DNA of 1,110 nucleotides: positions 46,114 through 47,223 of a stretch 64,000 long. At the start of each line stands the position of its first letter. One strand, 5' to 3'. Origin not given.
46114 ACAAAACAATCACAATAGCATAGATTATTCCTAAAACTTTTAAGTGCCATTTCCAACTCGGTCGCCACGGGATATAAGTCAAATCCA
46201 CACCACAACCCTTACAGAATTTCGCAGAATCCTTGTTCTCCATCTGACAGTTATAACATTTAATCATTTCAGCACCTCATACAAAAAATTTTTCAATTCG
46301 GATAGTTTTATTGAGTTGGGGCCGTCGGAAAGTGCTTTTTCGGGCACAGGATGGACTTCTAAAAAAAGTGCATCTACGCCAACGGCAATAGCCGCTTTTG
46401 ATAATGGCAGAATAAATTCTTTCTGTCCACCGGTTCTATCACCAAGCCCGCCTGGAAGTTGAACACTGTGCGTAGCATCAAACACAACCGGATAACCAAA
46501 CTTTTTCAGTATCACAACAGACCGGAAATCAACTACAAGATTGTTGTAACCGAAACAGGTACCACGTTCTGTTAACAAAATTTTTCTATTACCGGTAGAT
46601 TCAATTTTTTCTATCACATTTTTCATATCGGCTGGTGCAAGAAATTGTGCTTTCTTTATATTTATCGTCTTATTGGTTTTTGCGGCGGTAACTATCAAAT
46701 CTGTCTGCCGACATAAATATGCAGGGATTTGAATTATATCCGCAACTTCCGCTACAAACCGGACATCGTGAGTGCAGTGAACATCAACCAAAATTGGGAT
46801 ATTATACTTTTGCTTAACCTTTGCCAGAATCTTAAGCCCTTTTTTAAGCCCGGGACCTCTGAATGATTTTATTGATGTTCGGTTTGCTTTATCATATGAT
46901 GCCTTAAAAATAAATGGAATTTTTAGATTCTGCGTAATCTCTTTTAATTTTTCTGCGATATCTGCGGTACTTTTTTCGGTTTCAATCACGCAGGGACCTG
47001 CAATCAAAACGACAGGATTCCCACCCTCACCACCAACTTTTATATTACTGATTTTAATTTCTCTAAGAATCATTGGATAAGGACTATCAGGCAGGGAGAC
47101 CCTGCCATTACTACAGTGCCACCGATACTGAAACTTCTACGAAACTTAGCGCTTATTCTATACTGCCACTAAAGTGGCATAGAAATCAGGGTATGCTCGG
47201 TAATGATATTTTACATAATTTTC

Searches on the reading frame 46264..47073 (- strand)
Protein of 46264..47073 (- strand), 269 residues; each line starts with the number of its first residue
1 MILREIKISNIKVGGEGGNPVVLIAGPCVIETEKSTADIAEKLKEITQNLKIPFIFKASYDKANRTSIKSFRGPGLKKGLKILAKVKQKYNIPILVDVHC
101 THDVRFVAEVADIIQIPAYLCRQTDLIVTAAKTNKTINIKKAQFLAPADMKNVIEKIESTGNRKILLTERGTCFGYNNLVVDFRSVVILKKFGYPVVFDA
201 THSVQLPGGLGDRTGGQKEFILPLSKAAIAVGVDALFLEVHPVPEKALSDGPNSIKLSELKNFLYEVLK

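Call 23: search_protein_families(library=pfam, proteins=[window:46264-47073:-], max_evalue=0.0001)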
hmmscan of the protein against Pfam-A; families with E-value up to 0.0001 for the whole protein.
window:46264-47073:- (269 aa): 1 family
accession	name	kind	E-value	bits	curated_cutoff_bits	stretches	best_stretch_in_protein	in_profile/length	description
PF00793.26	DAHP_synth_1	-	1.6e-75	253.9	25.5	1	17-264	14-258/270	DAHP synthetase I family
